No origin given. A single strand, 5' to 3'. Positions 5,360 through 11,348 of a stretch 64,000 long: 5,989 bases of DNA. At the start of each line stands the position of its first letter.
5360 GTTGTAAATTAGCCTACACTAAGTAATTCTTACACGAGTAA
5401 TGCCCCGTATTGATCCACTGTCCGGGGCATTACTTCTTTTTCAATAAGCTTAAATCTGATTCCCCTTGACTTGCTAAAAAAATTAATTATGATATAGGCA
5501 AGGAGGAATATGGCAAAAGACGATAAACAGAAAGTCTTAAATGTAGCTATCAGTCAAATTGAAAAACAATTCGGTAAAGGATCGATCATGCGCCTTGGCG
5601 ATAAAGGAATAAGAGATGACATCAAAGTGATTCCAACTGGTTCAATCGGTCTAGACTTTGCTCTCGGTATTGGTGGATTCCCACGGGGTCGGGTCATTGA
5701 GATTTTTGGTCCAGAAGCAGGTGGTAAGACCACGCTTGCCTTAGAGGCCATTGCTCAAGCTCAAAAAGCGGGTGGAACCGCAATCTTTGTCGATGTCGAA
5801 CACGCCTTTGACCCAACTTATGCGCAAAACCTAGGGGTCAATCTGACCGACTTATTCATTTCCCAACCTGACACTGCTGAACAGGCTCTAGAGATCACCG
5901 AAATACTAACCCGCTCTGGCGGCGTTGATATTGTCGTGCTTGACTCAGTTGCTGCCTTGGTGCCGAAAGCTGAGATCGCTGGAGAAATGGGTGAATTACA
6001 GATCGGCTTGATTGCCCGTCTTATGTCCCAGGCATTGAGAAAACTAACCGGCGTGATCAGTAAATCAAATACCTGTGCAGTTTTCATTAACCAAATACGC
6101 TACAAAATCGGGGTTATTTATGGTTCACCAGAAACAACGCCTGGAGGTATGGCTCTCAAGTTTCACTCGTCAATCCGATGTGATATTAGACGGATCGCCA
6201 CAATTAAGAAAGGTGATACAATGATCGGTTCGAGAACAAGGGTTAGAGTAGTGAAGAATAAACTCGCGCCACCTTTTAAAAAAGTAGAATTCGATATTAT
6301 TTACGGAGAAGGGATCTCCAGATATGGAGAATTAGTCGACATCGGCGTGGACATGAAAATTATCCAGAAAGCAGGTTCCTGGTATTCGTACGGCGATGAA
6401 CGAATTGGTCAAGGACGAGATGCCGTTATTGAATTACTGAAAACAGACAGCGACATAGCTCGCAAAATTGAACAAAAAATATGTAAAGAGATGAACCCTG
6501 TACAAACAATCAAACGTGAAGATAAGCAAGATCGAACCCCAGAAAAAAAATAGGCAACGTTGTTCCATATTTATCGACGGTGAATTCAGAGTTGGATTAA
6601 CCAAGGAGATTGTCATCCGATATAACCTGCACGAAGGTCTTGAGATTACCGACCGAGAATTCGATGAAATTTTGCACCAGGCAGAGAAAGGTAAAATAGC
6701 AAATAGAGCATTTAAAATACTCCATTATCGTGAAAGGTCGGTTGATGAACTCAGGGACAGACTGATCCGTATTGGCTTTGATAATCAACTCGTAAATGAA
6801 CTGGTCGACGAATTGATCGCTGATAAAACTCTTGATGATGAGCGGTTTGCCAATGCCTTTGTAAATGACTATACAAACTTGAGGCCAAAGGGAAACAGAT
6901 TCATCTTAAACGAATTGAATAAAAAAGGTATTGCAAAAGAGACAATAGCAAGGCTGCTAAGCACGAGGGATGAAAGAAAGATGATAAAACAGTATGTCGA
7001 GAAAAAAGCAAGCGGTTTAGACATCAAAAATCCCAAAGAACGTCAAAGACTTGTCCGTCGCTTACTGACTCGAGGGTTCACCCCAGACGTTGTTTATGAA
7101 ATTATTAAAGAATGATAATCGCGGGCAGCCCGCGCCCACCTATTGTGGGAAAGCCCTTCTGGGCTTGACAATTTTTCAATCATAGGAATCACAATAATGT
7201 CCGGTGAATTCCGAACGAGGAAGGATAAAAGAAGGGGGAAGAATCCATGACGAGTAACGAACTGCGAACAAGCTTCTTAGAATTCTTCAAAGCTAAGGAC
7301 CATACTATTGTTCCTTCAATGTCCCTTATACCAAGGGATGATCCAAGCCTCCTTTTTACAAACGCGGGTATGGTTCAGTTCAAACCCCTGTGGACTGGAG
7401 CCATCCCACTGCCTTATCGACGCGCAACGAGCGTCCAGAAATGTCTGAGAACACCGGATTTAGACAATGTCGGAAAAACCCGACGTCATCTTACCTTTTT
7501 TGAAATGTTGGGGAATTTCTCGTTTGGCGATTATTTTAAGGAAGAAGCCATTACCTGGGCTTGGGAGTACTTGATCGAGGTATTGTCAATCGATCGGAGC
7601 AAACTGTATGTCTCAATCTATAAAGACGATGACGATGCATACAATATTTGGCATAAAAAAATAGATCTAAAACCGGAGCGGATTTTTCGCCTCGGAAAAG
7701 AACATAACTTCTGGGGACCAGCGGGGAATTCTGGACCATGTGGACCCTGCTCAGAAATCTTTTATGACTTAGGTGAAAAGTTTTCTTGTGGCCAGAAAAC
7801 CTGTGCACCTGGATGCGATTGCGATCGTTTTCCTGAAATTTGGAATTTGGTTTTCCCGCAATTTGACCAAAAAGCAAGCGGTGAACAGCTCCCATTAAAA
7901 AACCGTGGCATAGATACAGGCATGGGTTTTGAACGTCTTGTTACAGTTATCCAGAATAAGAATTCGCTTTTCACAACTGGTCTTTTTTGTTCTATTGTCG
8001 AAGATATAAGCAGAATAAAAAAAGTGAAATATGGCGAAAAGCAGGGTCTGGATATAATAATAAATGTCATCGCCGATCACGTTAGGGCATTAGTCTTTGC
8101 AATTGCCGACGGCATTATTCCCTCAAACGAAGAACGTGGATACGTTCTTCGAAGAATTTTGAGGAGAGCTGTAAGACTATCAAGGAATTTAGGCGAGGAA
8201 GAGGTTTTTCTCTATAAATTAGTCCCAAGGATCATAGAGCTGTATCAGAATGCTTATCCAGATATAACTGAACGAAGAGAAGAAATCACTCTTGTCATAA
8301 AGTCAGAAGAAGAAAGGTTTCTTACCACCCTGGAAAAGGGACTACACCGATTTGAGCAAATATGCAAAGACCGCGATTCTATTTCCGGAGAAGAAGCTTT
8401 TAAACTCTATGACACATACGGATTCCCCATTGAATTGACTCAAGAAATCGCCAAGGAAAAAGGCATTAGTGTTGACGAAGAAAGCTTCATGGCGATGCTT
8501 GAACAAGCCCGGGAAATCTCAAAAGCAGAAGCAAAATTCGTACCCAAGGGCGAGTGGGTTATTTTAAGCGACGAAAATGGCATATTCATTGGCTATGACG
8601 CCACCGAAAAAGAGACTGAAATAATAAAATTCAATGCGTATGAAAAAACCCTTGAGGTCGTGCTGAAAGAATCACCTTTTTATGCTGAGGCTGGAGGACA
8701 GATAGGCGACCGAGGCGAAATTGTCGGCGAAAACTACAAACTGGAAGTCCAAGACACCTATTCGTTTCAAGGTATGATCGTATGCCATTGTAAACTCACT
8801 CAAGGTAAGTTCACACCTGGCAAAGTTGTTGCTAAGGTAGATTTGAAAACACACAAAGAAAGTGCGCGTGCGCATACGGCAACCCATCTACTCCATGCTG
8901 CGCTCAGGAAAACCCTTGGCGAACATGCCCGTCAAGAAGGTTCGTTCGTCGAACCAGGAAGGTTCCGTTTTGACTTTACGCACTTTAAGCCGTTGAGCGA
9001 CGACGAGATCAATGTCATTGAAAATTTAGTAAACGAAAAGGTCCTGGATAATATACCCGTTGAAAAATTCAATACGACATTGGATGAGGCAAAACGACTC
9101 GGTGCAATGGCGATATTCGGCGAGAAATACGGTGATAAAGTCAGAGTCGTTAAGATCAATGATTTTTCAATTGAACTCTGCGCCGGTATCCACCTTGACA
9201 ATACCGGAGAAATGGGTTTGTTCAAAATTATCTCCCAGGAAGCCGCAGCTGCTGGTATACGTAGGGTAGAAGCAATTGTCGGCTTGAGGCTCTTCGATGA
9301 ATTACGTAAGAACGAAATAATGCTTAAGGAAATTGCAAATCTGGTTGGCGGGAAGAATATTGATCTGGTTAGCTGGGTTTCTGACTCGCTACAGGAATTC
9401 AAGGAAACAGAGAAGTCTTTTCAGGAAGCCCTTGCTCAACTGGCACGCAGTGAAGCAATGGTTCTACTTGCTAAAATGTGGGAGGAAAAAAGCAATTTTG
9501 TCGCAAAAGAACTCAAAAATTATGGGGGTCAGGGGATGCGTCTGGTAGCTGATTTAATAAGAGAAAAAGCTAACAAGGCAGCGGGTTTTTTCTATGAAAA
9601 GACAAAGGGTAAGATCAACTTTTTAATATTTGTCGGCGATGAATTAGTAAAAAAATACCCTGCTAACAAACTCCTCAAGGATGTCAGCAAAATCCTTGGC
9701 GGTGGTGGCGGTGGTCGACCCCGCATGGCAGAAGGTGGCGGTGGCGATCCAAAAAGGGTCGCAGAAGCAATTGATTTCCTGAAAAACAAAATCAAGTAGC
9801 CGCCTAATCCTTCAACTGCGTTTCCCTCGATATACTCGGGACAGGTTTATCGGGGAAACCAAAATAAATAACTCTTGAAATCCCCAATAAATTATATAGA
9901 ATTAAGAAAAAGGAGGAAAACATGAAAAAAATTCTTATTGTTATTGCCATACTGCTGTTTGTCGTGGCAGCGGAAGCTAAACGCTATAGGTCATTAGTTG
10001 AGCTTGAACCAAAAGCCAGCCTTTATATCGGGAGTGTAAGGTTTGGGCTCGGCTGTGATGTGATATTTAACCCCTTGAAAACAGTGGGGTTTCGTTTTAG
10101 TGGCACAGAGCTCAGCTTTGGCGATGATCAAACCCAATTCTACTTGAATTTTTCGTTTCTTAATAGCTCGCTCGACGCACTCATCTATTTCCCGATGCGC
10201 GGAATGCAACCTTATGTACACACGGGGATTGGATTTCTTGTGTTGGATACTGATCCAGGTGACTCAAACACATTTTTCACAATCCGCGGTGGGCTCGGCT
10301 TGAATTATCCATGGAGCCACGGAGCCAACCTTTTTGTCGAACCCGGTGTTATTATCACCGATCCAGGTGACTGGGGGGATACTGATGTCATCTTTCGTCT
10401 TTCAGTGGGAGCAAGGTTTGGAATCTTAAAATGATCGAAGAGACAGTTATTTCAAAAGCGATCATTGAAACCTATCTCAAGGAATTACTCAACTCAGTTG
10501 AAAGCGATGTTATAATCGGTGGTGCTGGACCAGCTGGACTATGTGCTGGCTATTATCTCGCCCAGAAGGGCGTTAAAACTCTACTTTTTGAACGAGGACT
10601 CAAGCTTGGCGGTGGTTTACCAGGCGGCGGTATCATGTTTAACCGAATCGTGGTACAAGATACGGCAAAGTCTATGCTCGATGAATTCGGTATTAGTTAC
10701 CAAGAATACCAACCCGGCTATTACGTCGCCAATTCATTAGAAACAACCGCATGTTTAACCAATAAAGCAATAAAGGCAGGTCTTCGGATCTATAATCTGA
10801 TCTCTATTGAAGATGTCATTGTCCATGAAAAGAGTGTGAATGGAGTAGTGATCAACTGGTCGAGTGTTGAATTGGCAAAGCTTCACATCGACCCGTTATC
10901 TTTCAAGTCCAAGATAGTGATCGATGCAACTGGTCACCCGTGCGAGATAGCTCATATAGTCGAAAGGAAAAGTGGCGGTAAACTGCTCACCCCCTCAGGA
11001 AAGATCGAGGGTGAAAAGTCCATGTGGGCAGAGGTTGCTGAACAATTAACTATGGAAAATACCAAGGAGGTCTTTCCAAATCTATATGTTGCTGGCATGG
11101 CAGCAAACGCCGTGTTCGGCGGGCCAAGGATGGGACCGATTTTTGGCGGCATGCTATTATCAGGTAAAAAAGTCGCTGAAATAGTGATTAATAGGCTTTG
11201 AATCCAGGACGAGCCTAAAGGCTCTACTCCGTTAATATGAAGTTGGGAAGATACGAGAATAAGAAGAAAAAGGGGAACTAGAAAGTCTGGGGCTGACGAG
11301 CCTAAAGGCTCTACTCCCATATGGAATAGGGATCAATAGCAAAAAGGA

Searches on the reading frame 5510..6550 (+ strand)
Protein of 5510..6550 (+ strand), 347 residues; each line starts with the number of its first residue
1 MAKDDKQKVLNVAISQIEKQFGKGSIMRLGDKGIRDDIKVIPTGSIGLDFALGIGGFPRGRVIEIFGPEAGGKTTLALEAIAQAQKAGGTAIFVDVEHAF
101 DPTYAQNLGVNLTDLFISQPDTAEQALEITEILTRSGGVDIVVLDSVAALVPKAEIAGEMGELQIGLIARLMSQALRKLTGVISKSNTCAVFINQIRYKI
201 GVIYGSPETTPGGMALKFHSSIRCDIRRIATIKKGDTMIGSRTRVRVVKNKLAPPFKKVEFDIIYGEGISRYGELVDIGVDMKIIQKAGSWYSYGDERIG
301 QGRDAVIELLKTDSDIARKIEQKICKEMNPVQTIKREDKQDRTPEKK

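Call 23: search_protein_families(library=pfam, proteins=[window:5510-6550:+], max_evalue=0.00001)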
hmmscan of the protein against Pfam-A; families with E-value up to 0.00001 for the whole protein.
window:5510-6550:+ (347 aa): 4 families
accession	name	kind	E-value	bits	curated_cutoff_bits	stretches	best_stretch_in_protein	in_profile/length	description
PF00154.27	RecA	-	4e-130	433.4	27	1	8-270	1-262/262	recA bacterial DNA recombination protein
PF21096.2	RecA_C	-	1.8e-23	82.8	27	1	273-328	1-56/57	RecA C-terminal domain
PF06745.19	ATPase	-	4.1e-08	33.3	26.6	1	41-116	1-78/231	KaiC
PF08423.17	Rad51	-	1.5e-06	28.1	22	0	35-228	2-211/244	Rad51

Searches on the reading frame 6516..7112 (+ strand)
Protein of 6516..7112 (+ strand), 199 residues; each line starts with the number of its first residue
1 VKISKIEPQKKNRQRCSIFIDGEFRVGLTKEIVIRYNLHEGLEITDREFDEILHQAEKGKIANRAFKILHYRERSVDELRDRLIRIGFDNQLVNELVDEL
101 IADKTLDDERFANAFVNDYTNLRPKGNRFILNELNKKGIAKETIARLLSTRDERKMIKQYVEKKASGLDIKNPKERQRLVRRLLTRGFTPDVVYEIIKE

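Call 23: search_protein_families(library=pfam, proteins=[window:6516-7112:+], max_evalue=0.00001)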
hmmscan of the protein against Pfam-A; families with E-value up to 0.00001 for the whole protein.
window:6516-7112:+ (199 aa): 3 families
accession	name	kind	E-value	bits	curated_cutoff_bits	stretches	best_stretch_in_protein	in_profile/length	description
PF21982.2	RecX_HTH1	-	1.1e-11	44.9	26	1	63-100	3-40/40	RecX, first three-helix domain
PF02631.22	RecX_HTH2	-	2.6e-11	44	26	1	107-146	1-40/42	RecX, second three-helix domain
PF21981.2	RecX_HTH3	-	2.3e-06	28.1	26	1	155-197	5-48/48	RecX, third three-helix domain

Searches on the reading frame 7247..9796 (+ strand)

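Call 23: search_protein_families(library=pfam, proteins=[window:7247-9796:+], max_evalue=0.00001)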
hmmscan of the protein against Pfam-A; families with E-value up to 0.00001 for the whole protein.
window:7247-9796:+ (850 aa): 3 families
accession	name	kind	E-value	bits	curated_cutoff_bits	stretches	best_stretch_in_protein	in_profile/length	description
PF01411.24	tRNA-synt_2c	-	3.8e-187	623.6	30.3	1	5-532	1-549/552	tRNA synthetases class II (A)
PF07973.19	tRNA_SAD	-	1.3e-15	57.6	24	1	632-675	1-44/44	Threonyl and Alanyl tRNA synthetase second additional domain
PF02272.25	DHHA1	-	3.6e-12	47.1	25.9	1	750-850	3-101/102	DHHA1 domain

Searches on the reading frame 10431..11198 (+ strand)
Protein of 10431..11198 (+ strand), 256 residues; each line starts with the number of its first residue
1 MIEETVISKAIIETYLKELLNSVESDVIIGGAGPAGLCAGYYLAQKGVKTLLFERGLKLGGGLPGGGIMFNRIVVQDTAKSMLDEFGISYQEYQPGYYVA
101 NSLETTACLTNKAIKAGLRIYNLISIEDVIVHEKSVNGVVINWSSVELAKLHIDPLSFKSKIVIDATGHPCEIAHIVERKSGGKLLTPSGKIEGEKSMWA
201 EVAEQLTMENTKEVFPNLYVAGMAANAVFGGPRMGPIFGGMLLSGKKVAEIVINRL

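Call 23: search_protein_families(library=pfam, proteins=[window:10431-11198:+], max_evalue=0.00001)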
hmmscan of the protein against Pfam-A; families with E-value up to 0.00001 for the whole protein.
window:10431-11198:+ (256 aa): 5 families
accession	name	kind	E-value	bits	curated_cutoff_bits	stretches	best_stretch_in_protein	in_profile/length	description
PF01946.23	Thi4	-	2.2e-81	273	26.2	1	8-238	1-235/235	Thi4 family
PF12831.13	FAD_oxidored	-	1.8e-09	37.8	27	1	26-169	1-146/416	FAD dependent oxidoreductase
PF00890.30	FAD_binding_2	-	4.7e-07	29.8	20.4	0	26-61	1-36/414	FAD binding domain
PF01266.30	DAO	-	1.9e-06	28.1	27.9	0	26-61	1-36/353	FAD dependent oxidoreductase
PF13450.12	NAD_binding_8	-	6.6e-06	26.8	21.9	0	29-61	1-33/68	NAD(P)-binding Rossmann-like domain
